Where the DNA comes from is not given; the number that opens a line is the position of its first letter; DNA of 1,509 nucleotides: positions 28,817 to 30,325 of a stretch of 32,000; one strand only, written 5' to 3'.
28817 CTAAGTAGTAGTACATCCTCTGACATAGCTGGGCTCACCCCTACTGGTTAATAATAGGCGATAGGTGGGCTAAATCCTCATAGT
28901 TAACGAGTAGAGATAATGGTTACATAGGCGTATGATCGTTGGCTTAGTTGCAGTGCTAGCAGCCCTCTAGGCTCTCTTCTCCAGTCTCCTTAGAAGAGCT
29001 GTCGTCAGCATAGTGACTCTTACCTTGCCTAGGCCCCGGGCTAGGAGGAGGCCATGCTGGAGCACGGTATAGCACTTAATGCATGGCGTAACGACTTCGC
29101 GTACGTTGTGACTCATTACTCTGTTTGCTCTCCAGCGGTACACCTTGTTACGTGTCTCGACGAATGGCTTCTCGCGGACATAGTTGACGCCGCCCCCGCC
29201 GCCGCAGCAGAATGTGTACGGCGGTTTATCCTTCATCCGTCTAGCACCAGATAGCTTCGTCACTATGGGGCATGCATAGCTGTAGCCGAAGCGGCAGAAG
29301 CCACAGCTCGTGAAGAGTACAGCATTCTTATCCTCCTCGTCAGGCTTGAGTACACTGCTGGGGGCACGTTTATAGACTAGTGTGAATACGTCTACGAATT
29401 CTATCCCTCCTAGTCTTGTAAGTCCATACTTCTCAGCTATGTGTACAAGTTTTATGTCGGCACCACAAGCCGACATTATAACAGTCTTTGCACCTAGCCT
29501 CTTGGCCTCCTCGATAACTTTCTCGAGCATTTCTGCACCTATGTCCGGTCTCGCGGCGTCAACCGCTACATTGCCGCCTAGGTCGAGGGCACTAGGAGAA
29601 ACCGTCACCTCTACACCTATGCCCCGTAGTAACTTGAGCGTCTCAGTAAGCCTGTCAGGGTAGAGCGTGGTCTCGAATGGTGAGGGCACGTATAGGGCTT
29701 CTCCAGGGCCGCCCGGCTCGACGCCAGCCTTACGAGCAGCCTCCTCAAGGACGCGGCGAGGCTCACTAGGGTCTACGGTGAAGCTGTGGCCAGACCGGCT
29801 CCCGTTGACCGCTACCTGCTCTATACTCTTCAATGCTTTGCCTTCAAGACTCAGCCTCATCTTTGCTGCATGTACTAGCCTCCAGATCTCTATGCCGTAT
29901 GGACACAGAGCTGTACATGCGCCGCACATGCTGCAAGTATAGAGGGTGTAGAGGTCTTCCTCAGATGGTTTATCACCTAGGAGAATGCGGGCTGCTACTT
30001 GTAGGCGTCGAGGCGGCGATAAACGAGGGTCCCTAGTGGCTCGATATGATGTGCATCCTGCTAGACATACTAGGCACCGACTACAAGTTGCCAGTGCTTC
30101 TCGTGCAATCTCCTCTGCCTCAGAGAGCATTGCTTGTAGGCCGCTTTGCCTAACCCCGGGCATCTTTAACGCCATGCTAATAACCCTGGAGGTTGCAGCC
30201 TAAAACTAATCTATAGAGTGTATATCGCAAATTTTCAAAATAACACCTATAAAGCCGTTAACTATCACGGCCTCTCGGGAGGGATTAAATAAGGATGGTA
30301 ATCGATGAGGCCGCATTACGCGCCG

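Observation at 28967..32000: HdrD/DsrK-like Fe-S protein facing a divergent cluster of PDO-like, TusA-like and NarI/DsrM-like cytochrome b genes: a candidate quinone-linked thiol/persulfide relay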

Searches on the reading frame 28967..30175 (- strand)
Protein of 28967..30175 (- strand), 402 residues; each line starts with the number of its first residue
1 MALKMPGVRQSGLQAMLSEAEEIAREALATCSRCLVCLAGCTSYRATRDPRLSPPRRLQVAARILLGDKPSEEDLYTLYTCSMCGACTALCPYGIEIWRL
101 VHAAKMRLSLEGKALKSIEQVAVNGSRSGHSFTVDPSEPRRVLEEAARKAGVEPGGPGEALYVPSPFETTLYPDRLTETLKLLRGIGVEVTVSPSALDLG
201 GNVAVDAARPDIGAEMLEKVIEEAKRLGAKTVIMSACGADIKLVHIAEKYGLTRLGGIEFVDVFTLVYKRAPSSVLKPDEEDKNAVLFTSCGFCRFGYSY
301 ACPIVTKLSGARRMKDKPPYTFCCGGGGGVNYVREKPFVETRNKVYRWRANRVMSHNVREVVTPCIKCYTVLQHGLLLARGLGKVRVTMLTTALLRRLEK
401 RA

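Call 3: search_protein_families(library=pfam, proteins=[window:28967-30175:-], max_evalue=1)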
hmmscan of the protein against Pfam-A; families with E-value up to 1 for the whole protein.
window:28967-30175:- (402 aa): 14 families
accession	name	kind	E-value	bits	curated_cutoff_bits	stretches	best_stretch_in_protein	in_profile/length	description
PF13183.11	Fer4_8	-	5.7e-10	40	27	1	28-95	2-68/68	4Fe-4S dicluster domain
PF13534.11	Fer4_17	-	4.1e-08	34.1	22.2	1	31-95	2-60/61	4Fe-4S dicluster domain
PF02754.22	CCG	-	2e-06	28.3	20.6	1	286-372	2-84/85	Cysteine-rich domain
PF12838.12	Fer4_7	-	2.5e-05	25.1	27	1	30-95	1-52/52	4Fe-4S dicluster domain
PF13187.11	Fer4_9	-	0.00047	20.6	27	1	31-94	2-50/52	4Fe-4S dicluster domain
PF13237.11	Fer4_10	-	0.0023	18.3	25.5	2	28-92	6-53/53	4Fe-4S dicluster domain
PF13484.11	Fer4_16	-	0.0029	18.8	30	1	31-94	2-66/66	4Fe-4S double cluster binding domain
PF01261.30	AP_endonuc_2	-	0.023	14.8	31.1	1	164-234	17-87/249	Xylose isomerase-like TIM barrel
PF12800.12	Fer4_4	-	0.04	14.7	24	1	79-94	2-17/17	4Fe-4S binding domain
PF13746.11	Fer4_18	-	0.043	14.4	27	0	80-98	60-78/114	4Fe-4S dicluster domain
PF12798.12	Fer4_3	-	0.057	14.7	27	1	81-95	1-15/15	4Fe-4S binding domain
PF13380.12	CoA_binding_2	-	0.067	14.1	22.8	1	203-254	54-105/116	CoA binding domain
PF12168.13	DNA_pol3_tau_4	-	0.18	12.7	25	1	340-364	54-78/82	DNA polymerase III subunits tau domain IV DnaB-binding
PF10374.15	EST1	-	0.33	11.9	25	1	14-46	100-132/135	Telomerase activating protein Est1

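Call 4: search_protein_families(library=ncbifam, proteins=[window:28967-30175:-], max_evalue=1)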
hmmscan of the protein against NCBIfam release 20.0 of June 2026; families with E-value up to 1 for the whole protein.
window:28967-30175:- (402 aa): 30 families (the best 25 are shown)
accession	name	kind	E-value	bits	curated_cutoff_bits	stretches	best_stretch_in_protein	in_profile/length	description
NF045711.1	sulf_resp_HmcF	equivalog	7.6e-18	64.5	750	2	161-372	208-425/457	sulfate respiration complex iron-sulfur protein HmcF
NF045796.1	DsrK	equivalog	1.2e-13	50.5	400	1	76-373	115-417/453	sulfate reduction electron transfer complex DsrMKJOP subunit DsrK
NF045724.1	ferredox_TmcB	equivalog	1.8e-13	49.9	735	2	212-373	240-405/430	electron transfer complex ferredoxin TmcB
NF004898.0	PRK06259.1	equivalog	5.8e-12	45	385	1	25-387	130-477/488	fumarate reductase (CoM/CoB) subunit TfrB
NF008434.0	PRK11274.1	equivalog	3.6e-09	36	333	1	21-105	15-99/409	glycolate oxidase subunit GlcF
NF045663.1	diclust_near_Sec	equivalog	3.2e-08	32.1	530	1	20-242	296-501/759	pyridine nucleotide-disulfide oxidoreductase/dicluster-binding protein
TIGR00384.1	dhsB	subfamily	8e-06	25.5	88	1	18-102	129-219/222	succinate dehydrogenase and fumarate reductase iron-sulfur protein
NF008369.0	PRK11168.1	equivalog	2e-05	23.7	278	1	24-109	6-88/401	anaerobic glycerol-3-phosphate dehydrogenase subunit C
NF004616.0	PRK05950.1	subfamily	0.00013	21.2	228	1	21-107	139-232/238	succinate dehydrogenase iron-sulfur subunit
TIGR03290.1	CoB_CoM_SS_C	equivalog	0.00017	21.6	160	1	29-135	2-102/144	CoB--CoM heterodisulfide reductase subunit C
TIGR01945.1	rnfC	subfamily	0.00034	19.3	245.95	1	17-108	351-431/435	RnfABCDGE type electron transport complex subunit C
TIGR00273.1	TIGR00273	equivalog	0.00035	19.6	444.8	1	26-123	291-386/432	LutB/LldF family L-lactate oxidation iron-sulfur protein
NF041837.1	rnfC_Methano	equivalog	0.0012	17.8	650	1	13-109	342-427/438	Rnf electron transport complex subunit RnfC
NF045670.1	quin_L_LdhH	equivalog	0.011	14.1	800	1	69-111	346-386/706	L-lactate dehydrogenase (quinone) large subunit LdhH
TIGR02512.1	FeFe_hydrog_A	subfamily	0.012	14.5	405.95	1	29-94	7-65/375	[FeFe] hydrogenase, group A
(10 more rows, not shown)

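Call 7: search_solved_structures(query=window:28967-30175:-, max_evalue=0.01)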
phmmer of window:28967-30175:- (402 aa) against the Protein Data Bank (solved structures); distinct sequences matched with E-value up to 0.01: 11.
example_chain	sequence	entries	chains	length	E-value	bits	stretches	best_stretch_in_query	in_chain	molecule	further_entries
9sfi_E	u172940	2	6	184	7e-05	25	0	59-135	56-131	H(2)/formate:CoB-CoM heterodisulfide,ferredoxin reductase subunit C2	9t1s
1zoy_B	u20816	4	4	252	0.00034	22.8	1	6-105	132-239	Iron-sulfur protein | Succinate dehydrogenase [ubiquinone] iron-sulfur subunit, mitochondrial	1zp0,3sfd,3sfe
3abv_B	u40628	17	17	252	0.00034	22.8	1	6-105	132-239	Succinate dehydrogenase [ubiquinone] iron-sulfur subunit, mitochondrial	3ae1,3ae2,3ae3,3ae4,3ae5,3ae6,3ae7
4ytp_B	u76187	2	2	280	0.00041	22.5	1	6-105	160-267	Succinate dehydrogenase [ubiquinone] iron-sulfur subunit, mitochondrial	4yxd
7awz_A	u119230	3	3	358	0.00042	22.5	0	70-138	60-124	Scone-E | SconeE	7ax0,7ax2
8gs8_B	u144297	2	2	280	0.00058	22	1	6-105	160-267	Succinate dehydrogenase [ubiquinone] iron-sulfur subunit, mitochondrial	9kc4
7awy_A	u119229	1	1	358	0.00058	22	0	70-139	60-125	Scone-R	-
8rvv_C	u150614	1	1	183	0.0011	21.1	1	16-135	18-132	H(2):CoB-CoM heterodisulfide,ferredoxin reductase subunit C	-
8rvu_c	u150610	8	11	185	0.0011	21.1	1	16-135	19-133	H(2):CoB-CoM heterodisulfide,ferredoxin reductase subunit C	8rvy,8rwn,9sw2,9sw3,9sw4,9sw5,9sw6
5odc_C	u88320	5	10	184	0.0012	21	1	27-135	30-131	Heterodisulfide reductase, subunit C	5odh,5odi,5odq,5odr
1yq3_B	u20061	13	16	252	0.005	18.9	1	12-105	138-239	succinate dehydrogenase Ip subunit | Succinate dehydrogenase [ubiquinone] iron-sulfur subunit, mitochondrial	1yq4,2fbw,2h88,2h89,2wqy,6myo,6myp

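Call 18: find_related_loci(query=window:28967-30175:-, collection=genome_contigs, flank=8000)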
Query window:28967-30175:- (402 aa) in genome_contigs; peptide patterns used: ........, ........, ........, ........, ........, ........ (x = any residue, [..] = any of these).
171 stretches matched a pattern; 3 encode a relative of the query (tblastn E <= 1e-3); 3 distinct loci.
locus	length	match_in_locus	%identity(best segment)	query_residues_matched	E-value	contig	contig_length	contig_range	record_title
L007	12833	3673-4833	52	1-396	1e-125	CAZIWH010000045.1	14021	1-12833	MAG TPA_asm: uncultured Hyperthermus sp. isolate SRP163575_co1_287 genome assembly, contig: NODE_9448_length_14021_cov_5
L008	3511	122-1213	51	16-394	4e-116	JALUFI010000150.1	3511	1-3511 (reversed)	MAG: Pyrodictiaceae archaeon isolate S143_metabat2_scaf2bin.055 S143_NODE_33124_length_3511_cov_3.185875, whole genome s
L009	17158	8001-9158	30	10-400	3e-49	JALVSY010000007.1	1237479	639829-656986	MAG: Pyrodictiaceae archaeon isolate M1_maxbin2_scaf2bin.012 M1_NODE_1_length_1237479_cov_161.761673, whole genome shotg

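Call 41: find_related_loci(query=A5, collection=metagenome_contigs, flank=6000)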
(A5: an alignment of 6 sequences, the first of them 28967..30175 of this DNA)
Query A5 (402 aa) in metagenome_contigs; peptide patterns used: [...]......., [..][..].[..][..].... (x = any residue, [..] = any of these).
178 stretches matched a pattern; 80 encode a relative of the query (tblastn E <= 1e-3); 80 distinct loci.
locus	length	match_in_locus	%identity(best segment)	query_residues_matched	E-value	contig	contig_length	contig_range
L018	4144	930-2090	52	1-396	2e-126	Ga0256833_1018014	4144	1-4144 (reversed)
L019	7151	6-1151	53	6-397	5e-119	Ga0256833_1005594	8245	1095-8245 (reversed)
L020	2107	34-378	48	280-396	2e-29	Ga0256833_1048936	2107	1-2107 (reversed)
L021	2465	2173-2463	33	10-109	8e-15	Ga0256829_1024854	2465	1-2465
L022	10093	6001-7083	23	25-331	5e-14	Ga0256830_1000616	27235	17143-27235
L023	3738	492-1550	23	6-372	8e-13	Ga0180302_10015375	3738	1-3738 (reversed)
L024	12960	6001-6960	24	20-330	1e-11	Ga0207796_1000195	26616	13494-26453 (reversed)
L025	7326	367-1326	24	20-330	1e-11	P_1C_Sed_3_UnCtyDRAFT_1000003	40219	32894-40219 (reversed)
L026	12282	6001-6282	33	18-110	4e-9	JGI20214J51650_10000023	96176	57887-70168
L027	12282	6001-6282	33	18-110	4e-9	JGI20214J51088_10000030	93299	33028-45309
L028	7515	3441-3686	30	28-108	2e-8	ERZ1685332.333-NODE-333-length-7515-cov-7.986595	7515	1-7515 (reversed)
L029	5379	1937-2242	35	26-125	2e-8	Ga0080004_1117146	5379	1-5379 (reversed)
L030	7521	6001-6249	36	16-99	4e-8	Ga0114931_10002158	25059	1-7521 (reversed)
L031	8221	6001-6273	33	21-110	5e-8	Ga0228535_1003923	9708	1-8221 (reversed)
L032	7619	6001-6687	26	18-232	6e-8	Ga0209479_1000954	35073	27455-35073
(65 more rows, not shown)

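Call 45: search_protein_families(library=ncbifam, proteins=[L009:9170-9688:+, L009:9703-10356:+, L009:7572-7805:-], max_evalue=5)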
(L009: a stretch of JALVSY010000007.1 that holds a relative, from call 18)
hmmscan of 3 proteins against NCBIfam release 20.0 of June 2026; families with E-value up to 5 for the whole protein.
L009:9170-9688:+ (172 aa): 0 families

L009:9703-10356:+ (217 aa): 0 families

L009:7572-7805:- (77 aa): 1 family
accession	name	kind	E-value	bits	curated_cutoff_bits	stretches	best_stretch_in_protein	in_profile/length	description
TIGR03405.1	Phn_Fe-ADH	equivalog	0.048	12.4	423.7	1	16-60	46-90/355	iron-containing alcohol dehydrogenase PsrA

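Call 46: search_protein_families(library=pfam, proteins=[L009:9170-9688:+, L009:9703-10356:+, L009:7572-7805:-, L007:527-1207:-], max_evalue=5)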
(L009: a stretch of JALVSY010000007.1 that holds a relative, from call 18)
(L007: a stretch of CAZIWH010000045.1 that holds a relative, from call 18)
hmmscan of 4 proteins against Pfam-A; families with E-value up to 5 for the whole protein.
L009:9170-9688:+ (172 aa): 2 families
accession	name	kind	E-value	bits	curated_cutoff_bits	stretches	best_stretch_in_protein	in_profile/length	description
PF14196.11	ATC_hydrolase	-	0.11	13.8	28.1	1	6-87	17-97/145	L-2-amino-thiazoline-4-carboxylic acid hydrolase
PF22470.1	Histone_HNS_N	-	4.4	7.7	24.5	1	2-29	47-74/79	H-NS histone-like proteins, N-terminal domain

L009:9703-10356:+ (217 aa): 0 families

L009:7572-7805:- (77 aa): 1 family
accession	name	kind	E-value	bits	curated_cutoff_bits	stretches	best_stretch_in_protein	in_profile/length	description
PF03927.19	NapD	-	0.027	15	28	1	39-75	7-43/76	NapD protein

L007:527-1207:- (226 aa): 1 family
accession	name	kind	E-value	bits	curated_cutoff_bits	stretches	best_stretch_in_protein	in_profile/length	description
PF11992.13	TgpA_N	-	0.058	12.8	30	1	6-150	87-191/333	TgpA N-terminal domain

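Call 74: search_solved_structures(query=A5, max_evalue=0.001, show_alignments=1)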
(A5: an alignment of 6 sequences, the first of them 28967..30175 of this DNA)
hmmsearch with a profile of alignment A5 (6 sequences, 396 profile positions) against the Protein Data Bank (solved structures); distinct sequences matched with E-value up to 0.001: 10.
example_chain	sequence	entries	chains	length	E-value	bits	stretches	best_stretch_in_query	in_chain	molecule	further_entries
9ojn_A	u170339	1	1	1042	4.4e-11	45.5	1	70-391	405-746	Iron-sulfur-binding reductase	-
8rvv_C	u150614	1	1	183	7e-07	31.7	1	19-129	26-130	H(2):CoB-CoM heterodisulfide,ferredoxin reductase subunit C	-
8rvu_c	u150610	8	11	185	7.2e-07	31.6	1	19-129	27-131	H(2):CoB-CoM heterodisulfide,ferredoxin reductase subunit C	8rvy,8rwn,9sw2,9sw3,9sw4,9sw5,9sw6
5odc_C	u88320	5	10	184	2.4e-06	29.9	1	23-134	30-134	Heterodisulfide reductase, subunit C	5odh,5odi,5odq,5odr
9sfi_E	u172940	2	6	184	4.8e-06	28.9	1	22-135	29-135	H(2)/formate:CoB-CoM heterodisulfide,ferredoxin reductase subunit C2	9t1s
1kf6_B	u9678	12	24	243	4.4e-05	25.7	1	20-92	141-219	FUMARATE REDUCTASE IRON-SULFUR PROTEIN | Fumarate reductase iron-sulfur subunit | Fumarate reductase (Anaerobic), Fe-S subunit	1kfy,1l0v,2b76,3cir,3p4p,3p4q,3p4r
7bkb_C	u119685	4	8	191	5e-05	25.6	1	18-128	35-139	CoB--CoM heterodisulfide reductase subunit C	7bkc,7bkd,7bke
8rja_F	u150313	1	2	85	0.0001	24.5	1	24-90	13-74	NAD(P)H-quinone oxidoreductase subunit I, chloroplastic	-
1nek_B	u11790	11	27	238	0.00096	21.3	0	23-104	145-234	Succinate dehydrogenase iron-sulfur protein | SUCCINATE DEHYDROGENASE IRON-SULFUR SUBUNIT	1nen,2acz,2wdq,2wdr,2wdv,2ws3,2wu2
2wp9_B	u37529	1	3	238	0.00098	21.3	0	23-104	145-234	SUCCINATE DEHYDROGENASE IRON-SULFUR SUBUNIT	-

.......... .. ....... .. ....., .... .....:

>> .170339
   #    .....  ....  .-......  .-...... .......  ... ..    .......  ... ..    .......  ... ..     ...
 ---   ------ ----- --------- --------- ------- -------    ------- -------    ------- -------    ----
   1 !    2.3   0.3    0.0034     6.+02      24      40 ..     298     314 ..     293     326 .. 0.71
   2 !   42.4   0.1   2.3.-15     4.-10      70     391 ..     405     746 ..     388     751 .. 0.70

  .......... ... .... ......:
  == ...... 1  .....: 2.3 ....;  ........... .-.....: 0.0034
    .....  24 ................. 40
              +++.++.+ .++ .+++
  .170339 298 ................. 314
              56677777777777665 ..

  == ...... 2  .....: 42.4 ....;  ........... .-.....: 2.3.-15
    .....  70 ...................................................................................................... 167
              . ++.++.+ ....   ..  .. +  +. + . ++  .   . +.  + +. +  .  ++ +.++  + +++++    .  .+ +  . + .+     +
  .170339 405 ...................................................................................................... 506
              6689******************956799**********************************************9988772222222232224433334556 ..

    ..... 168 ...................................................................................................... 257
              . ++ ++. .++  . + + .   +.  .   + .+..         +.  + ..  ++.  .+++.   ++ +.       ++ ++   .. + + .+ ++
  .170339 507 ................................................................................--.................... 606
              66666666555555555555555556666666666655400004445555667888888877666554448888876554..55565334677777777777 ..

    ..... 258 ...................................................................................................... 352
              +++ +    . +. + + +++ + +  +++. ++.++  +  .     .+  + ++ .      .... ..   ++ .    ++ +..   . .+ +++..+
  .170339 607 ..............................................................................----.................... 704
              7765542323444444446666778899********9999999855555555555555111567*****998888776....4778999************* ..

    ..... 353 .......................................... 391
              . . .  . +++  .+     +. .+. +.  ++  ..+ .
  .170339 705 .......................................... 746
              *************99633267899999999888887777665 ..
